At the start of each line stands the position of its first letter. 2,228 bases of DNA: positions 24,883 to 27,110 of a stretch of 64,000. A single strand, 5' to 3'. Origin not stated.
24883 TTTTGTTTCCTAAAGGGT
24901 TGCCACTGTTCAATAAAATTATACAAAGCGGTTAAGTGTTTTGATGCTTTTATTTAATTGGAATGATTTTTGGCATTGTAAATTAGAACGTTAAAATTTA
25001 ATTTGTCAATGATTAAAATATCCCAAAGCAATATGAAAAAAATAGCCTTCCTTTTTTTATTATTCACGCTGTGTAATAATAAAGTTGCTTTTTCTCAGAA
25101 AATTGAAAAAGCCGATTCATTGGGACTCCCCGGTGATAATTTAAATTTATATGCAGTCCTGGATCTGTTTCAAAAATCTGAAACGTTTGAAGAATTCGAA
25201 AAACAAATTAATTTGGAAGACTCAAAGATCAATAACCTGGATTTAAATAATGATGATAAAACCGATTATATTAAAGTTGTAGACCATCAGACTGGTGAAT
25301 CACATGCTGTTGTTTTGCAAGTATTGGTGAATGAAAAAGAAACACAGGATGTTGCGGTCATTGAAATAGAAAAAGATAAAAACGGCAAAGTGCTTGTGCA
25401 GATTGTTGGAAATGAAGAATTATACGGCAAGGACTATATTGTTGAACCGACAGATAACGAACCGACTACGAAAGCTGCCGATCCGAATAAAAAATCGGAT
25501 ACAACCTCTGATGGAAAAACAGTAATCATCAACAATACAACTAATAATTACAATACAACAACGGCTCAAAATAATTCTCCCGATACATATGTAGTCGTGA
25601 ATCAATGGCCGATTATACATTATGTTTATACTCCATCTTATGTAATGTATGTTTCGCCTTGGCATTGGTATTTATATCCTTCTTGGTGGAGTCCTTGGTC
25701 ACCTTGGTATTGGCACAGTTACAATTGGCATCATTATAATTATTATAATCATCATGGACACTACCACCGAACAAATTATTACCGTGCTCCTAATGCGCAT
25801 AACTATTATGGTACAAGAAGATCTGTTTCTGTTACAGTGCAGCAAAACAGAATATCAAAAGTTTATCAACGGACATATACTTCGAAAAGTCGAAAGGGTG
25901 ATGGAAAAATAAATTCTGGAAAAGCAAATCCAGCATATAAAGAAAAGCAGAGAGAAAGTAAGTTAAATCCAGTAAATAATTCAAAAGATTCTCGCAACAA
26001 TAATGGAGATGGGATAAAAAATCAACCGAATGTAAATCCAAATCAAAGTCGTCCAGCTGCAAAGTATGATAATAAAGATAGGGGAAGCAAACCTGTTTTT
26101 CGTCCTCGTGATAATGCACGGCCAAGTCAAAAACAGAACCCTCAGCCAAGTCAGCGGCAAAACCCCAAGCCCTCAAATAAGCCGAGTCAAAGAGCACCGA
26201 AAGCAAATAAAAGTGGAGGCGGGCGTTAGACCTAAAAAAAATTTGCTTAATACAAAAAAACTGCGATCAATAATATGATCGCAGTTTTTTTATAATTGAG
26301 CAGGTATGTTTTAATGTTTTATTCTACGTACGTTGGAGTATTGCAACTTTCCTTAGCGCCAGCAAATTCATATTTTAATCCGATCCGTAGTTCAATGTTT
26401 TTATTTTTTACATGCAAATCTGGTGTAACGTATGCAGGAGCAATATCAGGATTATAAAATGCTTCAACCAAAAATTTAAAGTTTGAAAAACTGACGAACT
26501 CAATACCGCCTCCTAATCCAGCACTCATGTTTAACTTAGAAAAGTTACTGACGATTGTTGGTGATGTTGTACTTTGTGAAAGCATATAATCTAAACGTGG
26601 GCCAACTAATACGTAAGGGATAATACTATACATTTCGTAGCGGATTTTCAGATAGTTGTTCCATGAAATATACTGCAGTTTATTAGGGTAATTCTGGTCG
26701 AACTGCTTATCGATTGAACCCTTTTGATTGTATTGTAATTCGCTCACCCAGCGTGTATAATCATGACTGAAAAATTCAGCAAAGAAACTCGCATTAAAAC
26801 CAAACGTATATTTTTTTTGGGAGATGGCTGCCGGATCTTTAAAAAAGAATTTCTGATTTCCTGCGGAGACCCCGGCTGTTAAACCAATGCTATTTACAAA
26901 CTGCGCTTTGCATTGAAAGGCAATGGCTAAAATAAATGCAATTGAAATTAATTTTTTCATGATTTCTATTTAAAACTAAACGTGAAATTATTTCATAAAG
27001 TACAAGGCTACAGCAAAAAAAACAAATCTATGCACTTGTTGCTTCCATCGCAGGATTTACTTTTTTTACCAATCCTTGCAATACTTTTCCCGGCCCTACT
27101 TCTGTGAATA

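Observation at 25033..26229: Paralogous pair of secreted aromatic-rich low-complexity proteins (partner at 59827..61137)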

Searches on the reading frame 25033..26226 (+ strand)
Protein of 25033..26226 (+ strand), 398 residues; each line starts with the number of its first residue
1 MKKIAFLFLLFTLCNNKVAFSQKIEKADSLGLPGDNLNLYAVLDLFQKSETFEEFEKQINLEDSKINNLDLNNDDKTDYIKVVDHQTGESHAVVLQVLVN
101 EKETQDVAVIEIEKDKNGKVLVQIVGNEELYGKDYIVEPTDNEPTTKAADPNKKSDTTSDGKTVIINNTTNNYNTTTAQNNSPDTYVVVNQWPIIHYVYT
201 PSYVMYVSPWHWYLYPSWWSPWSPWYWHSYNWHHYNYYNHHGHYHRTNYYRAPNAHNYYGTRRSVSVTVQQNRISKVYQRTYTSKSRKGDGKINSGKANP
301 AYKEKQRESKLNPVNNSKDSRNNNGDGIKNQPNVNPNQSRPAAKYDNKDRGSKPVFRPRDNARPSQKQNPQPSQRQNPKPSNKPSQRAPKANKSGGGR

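Call 4: search_protein_families(library=pfam, proteins=[window:25033-26226:+], max_evalue=1)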
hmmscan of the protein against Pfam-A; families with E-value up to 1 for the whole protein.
window:25033-26226:+ (398 aa): 1 family
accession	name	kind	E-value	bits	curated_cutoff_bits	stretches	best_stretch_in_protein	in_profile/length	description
PF01456.22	Mucin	-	0.098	13.1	34.7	1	144-202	53-111/143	Mucin-like glycoprotein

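Call 5: search_protein_families(library=ncbifam, proteins=[window:25033-26226:+], max_evalue=1)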
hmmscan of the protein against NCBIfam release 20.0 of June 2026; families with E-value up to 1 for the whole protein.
window:25033-26226:+ (398 aa): 0 families

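Call 6: find_homologous_proteins(query=window:25033-26226:+)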
Query window:25033-26226:+ (398 aa): 4231 proteins with E <= 0.001 among 6073 candidates; the best 120 are listed.
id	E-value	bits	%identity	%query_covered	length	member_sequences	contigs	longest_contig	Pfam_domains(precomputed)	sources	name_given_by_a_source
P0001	8.3e-271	916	100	100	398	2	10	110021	-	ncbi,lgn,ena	-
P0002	2.6e-245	832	91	100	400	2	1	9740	-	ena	-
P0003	3.9e-221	752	78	98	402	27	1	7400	-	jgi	jgi:hypothetical protein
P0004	4.3e-163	561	62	100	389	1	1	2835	-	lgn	-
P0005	4.7e-162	558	64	99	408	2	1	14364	-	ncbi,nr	ncbi:MAG: hypothetical protein NTX97_11375 [Bacteroidetes bacterium]|nr:hypothetical protein [Bacter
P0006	1.1e-159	550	69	87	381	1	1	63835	-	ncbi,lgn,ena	-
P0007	6.7e-156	537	59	100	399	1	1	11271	-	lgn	-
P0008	4.4e-155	535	63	100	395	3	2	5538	-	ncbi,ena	-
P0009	2.5e-154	532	62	97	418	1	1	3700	-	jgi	jgi:hypothetical protein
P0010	1.3e-150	520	60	100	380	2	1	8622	-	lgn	-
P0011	1.4e-149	517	64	93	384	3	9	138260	-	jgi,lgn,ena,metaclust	metaclust:\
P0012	6.6e-149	514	61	98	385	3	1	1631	-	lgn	-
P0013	1.3e-148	513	61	96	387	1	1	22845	-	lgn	-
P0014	2.6e-148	512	61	93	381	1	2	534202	-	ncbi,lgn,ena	-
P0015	3.0e-148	512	55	100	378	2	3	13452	-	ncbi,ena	-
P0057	5.2e-90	320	51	76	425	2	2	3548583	-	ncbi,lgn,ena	-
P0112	1.5e-81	293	40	98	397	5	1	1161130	-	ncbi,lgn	-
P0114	2.4e-81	292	47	75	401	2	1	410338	-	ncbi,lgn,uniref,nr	ncbi:hypothetical protein IUY40_02435 [Flavobacterium sp. ALJ2]|uniref:hypothetical protein n=1 Tax=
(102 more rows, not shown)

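Call 17: find_encoding_contigs(protein=P0057, flank=6000, max_places=2)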
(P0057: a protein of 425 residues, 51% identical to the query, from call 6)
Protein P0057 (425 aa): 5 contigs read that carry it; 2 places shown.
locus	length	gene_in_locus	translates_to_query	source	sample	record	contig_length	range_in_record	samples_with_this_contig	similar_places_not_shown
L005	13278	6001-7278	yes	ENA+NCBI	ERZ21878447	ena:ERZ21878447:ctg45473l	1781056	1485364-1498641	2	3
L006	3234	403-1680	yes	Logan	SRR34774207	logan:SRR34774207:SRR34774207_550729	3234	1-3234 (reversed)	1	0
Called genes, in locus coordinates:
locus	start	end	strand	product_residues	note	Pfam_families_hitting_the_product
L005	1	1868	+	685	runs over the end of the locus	PF12969:DUF3857 (weak)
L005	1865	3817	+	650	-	PF12969:DUF3857, PF01841:Transglut_core (weak)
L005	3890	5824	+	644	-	PF00989:PAS, PF13188:PAS_8 (weak), PF13426:PAS_9, PF08447:PAS_3, PF00512:HisKA, PF02518:HATPase_c, PF00072:Response_reg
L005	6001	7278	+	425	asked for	-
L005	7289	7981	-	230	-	-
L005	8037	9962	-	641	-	PF04055:Radical_SAM, PF13282:DUF4070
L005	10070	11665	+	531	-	PF01494:FAD_binding_3 (weak), PF01266:DAO (faint), PF03486:HI0933_like (faint), PF21688:FAD-depend_C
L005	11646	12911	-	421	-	PF00890:FAD_binding_2 (weak), PF01134:GIDA (faint), PF01494:FAD_binding_3, PF03486:HI0933_like, PF07992:Pyr_redox_2, PF12831:FAD_oxidored, PF00890:FAD_binding_2 (weak), PF22780:HI0933_like_1st, +2 more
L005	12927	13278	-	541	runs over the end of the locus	PF00501:AMP-binding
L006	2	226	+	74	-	?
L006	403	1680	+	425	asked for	-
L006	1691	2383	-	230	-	-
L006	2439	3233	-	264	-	?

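Call 18: find_encoding_contigs(protein=P0112, flank=6000, max_places=2)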
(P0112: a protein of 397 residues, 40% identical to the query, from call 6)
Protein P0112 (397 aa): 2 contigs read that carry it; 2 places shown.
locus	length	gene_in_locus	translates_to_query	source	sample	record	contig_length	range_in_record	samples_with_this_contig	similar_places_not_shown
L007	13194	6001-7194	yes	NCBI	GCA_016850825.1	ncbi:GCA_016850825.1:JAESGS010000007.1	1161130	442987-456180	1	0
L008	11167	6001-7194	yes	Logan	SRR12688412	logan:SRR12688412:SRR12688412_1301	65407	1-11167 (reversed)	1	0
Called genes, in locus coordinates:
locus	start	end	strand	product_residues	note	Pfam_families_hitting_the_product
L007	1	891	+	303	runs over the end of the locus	PF02016:Peptidase_S66, PF17676:Peptidase_S66C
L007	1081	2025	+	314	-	PF00126:HTH_1, PF03466:LysR_substrate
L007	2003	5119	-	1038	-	PF05170:AsmA, PF05359:DUF748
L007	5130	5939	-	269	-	PF00561:Abhydrolase_1, PF12146:Hydrolase_4, PF12695:Abhydrolase_5 (faint), PF12697:Abhydrolase_6 (faint), PF20408:Abhydrolase_11 (weak)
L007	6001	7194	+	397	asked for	-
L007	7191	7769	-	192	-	PF27456:NudK_N, PF00293:NUDIX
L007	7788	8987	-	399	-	PF14534:DUF4440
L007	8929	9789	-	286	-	PF00561:Abhydrolase_1, PF12146:Hydrolase_4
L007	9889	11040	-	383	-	PF00144:Beta-lactamase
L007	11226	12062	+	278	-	PF00561:Abhydrolase_1, PF12697:Abhydrolase_6, PF00756:Esterase (weak)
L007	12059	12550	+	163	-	PF04542:Sigma70_r2, PF08281:Sigma70_r4_2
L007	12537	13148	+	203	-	-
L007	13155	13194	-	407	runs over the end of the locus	PF13412:HTH_24 (weak), PF00480:ROK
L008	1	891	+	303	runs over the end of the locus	PF02016:Peptidase_S66, PF17676:Peptidase_S66C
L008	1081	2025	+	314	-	PF00126:HTH_1, PF03466:LysR_substrate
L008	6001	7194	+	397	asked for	-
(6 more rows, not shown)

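Call 19: find_encoding_contigs(protein=P0114, flank=6000, max_places=2)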
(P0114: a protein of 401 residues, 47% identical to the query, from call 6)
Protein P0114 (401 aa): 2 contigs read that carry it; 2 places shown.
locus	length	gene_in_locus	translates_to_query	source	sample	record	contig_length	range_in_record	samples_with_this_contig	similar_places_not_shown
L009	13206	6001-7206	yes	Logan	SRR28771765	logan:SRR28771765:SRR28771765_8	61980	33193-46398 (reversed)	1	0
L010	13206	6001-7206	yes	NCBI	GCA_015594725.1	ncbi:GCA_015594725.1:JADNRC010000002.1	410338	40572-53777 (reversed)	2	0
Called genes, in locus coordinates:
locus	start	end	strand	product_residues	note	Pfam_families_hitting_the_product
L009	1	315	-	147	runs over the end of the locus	PF11396:PepSY_like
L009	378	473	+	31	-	-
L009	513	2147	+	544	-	PF00005:ABC_tran, PF02367:TsaE (faint), PF02463:SMC_N (faint), PF03193:RsgA_GTPase (faint), PF13175:AAA_15 (faint), PF13555:AAA_29 (faint), PF12848:ABC_tran_Xtn, PF00005:ABC_tran, +3 more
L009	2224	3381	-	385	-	PF12698:ABC2_membrane_3, PF01061:ABC2_membrane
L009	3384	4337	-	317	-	PF25917:BSH_RND (weak), PF25881:HH_YBHG (weak)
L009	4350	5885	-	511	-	PF02321:OEP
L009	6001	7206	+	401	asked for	-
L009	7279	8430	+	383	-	PF07396:Porin_O_P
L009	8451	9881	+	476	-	PF00939:Na_sulph_symp, PF03600:CitMHS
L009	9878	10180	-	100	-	PF14542:Acetyltransf_CG (weak)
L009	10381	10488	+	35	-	-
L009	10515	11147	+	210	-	-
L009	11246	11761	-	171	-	-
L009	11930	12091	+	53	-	PF00468:Ribosomal_L34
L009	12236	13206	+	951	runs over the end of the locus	PF25596:CPSase_L_D1, PF01071:GARS_A (faint), PF02655:ATP-grasp_3 (faint), PF02786:CPSase_L_D2, PF02787:CPSase_L_D3, PF25596:CPSase_L_D1, PF02786:CPSase_L_D2, PF02222:ATP-grasp, +4 more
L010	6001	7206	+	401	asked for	-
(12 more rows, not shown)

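Call 20: predict_structure(alignment_id=A1)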
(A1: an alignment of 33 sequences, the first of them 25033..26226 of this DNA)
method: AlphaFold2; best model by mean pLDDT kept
length: 398 residues; sequences in the alignment: 33
mean_pLDDT: 53.4   pTM: 0.44
mean pLDDT of the five models: 53.4, 50.8, 50.2, 48.1, 47.1
residues with pLDDT >= 90: 20; 70-90: 97; 50-70: 50; < 50: 231
segments of 3 or more residues with pLDDT < 50: 15-29, 140-214, 219-237, 239-249, 283-371, 373-379, 385-388, 390-398
pLDDT, mean of each block of 10 residues (from residue 1): 66 49 40 70 82 89 77 87 86 90 89 77 75 58 37 35 37 33 34 33 39 47 36 39 41 69 83 76 43 37 34 35 32 38 37 38 41 45 45 37
secondary structure, 60 per line:
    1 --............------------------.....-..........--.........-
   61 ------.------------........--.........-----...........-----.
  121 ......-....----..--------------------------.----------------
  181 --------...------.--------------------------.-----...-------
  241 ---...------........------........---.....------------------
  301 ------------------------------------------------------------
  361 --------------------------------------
elements in order: H3-14 H33-36 H39-48 H52-59 E80-87 E90-98 E104-114 E120-126 H128-131 E231-233 E244-246 H253-260 H267-274 H278-282

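Call 33: search_solved_structures(query=A1, max_evalue=1)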
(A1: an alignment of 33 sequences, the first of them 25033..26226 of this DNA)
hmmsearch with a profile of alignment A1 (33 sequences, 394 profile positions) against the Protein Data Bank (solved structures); distinct sequences matched with E-value up to 1: 5.
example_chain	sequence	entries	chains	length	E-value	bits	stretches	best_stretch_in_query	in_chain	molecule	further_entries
4i6m_C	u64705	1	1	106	0.29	13.6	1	235-323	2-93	Actin-like protein ARP9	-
7pvn_A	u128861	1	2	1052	0.72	12.2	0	105-161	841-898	Ubiquitin-like modifier-activating enzyme 6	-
9xgb_A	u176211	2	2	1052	0.72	12.2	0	105-161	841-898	Ubiquitin-like modifier-activating enzyme 6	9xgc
9qgw_B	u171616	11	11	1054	0.72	12.2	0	105-161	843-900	Ubiquitin-like modifier-activating enzyme 6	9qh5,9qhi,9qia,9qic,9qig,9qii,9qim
9kbz_B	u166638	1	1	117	0.84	12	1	226-255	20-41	Double-stranded RNA-binding protein 4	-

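Call 34: list_cluster_members(proteins=[window:25033-26226:+, window:59830-61137:-, window:58302-59786:-])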
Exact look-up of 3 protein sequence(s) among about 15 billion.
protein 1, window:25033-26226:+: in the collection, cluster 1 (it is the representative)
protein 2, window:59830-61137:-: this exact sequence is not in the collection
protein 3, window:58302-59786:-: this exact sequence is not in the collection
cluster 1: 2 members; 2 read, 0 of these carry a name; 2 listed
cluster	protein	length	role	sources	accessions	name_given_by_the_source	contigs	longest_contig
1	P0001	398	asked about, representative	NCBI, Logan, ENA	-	-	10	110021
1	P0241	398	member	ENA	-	-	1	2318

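Call 35: find_encoding_contigs(protein=P0001, flank=3000, max_places=4)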
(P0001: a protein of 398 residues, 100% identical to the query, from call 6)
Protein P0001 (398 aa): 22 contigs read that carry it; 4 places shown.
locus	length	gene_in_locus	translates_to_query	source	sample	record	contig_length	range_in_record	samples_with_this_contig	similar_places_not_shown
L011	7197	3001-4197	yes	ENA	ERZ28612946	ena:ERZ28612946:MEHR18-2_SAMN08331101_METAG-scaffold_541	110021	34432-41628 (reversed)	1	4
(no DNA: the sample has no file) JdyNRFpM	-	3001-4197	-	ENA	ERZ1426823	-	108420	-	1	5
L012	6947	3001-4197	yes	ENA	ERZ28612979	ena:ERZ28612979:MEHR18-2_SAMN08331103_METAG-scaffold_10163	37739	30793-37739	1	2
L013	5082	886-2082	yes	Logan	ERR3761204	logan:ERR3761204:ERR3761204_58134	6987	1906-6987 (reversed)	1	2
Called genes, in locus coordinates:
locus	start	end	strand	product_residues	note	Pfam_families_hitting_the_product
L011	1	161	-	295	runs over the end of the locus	PF00291:PALP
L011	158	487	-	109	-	-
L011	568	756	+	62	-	PF17653:DUF5522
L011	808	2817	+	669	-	PF17391:Urocanase_N, PF01175:Urocanase, PF17392:Urocanase_C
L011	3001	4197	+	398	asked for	-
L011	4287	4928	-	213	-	PF13568:OMP_b-brl_2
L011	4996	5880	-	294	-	PF00698:Acyl_transf_1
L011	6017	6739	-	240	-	PF01027:Bax1-I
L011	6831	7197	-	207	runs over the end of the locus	PF01227:GTP_cyclohydroI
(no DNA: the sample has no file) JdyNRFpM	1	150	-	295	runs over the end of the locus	PF00291:PALP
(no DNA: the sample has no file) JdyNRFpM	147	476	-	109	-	-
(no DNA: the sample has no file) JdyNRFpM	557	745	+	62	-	PF17653:DUF5522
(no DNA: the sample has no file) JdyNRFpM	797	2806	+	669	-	PF17391:Urocanase_N, PF01175:Urocanase, PF17392:Urocanase_C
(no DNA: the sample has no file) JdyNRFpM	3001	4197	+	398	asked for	-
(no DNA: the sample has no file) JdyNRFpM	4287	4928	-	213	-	PF13568:OMP_b-brl_2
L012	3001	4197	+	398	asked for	-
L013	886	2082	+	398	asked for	-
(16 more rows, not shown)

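Call 40: fold_search(model_id=the predicted structure, library=pdb)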
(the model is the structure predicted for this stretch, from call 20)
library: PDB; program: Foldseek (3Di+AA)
matches with E <= 10: 372; with E <= 0.001: 0
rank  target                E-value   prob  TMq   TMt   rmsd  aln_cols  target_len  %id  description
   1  3bga_B                4.2e-01  0.30  0.10  0.04   6.0        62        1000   21  Crystal structure of beta-galactosidase from Bacteroides thetaiotaomicron VPI-5482 (released 2007-12-11)
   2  4jgl                  5.6e-01  0.69  0.11  0.27   3.1        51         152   10  Crystal structure of a streptavidin-like protein (BACEGG_01519) from Bacteroides eggerthii DSM 20697 at 1.25 A resolutio (released 2013-04-03)
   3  3qsz_B                5.6e-01  0.16  0.12  0.22   8.7        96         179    9  Crystal Structure of the STAR-related lipid transfer protein (fragment 25-204) from Xanthomonas axonopodis at the reso (released 2011-04-20)
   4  3bga_A                7.2e-01  0.23  0.10  0.04   6.0        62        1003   21  Crystal structure of beta-galactosidase from Bacteroides thetaiotaomicron VPI-5482 (released 2007-12-11)
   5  7bt6_D                8.6e-01  0.16  0.09  0.12   7.4        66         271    9  Cryo-EM structure of pre-60S ribosome from Saccharomyces cerevisiae rpl4delta63-87 strain at 3.12 Angstroms resolution (released 2020-10-28)
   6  3dtd_E                9.1e-01  0.10  0.07  0.18   8.6        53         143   13  Crystal structure of invasion associated protein b from bartonella henselae (released 2008-09-09)
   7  9f58_e                9.7e-01  0.18  0.09  0.12   7.6        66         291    9  Gcn2 dimer bound to the 60S ribosomal subunit (released 2025-03-26)
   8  5dl0_A                1.0e+00  0.33  0.11  0.05   4.1        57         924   14  Crystal structure of glucosidase II alpha subunit (Glc1Man2-bound from) (released 2016-01-27)
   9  7vsx                  1.1e+00  0.47  0.10  0.22   3.5        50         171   12  Crystal structure of QL-nanoKAZ (Reverse mutant of nanoKAZ with L18Q and V27L) (released 2022-08-24)
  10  2xsk                  1.3e+00  0.16  0.08  0.29  11.9        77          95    6  E. coli curli protein CsgC - SeCys (released 2010-12-29)
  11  7snt_B                1.3e+00  0.06  0.05  0.14  13.4        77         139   10  2.20A Resolution Structure of NanoLuc Luciferase with Bound Substrate Analog 3-methoxy-furimazine (released 2022-11-16)
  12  6psy_A                1.4e+00  0.02  0.07  0.03  16.4       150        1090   11  Cryo-EM structure of S. cerevisiae Drs2p-Cdc50p in the autoinhibited apo form (released 2019-09-25)
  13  3cl2_A                1.5e+00  0.11  0.11  0.12   5.9        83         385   12  N1 Neuraminidase N294S + Oseltamivir (released 2008-05-20)
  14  4v88_DD               1.6e+00  0.13  0.09  0.12   7.6        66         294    9  The structure of the eukaryotic ribosome at 3.0 A resolution. (released 2014-07-09)
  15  9bk6_A                1.6e+00  0.08  0.09  0.28   8.6        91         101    5  Structure of B10_CYTX binder-complex (released 2024-10-09)
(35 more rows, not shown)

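Call 50: search_protein_families(library=pfam, alignment_id=A1, max_evalue=0.01)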
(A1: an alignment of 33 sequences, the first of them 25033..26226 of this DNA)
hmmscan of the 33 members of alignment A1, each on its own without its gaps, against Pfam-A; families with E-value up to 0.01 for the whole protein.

A. member 1, window:25033-26226:+ (398 aa): 0 families

B. families by the number of members that match (of 33 scanned): 2 families
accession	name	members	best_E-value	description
PF02095.21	Extensin_1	1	6e-05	Extensin-like protein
PF05887.16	Trypan_PARP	1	0.0045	Procyclic acidic repetitive protein (PARP)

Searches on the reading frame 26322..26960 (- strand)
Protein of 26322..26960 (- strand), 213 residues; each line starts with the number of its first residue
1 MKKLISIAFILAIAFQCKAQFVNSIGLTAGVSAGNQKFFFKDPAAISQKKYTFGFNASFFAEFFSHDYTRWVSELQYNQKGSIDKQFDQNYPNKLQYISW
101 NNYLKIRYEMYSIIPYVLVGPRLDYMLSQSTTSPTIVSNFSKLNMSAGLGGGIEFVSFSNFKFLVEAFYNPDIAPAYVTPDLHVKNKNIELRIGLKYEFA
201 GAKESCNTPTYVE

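Call 4: search_protein_families(library=pfam, proteins=[window:26322-26960:-], max_evalue=1)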
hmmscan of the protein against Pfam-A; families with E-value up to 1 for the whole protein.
window:26322-26960:- (213 aa): 1 family
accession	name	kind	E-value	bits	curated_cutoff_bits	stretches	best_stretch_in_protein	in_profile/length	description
PF13568.12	OMP_b-brl_2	-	3.5e-08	34.2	27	1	24-169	10-166/175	Outer membrane protein beta-barrel domain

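Call 5: search_protein_families(library=ncbifam, proteins=[window:26322-26960:-], max_evalue=1)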
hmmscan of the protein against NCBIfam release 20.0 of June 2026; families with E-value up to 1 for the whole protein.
window:26322-26960:- (213 aa): 0 families
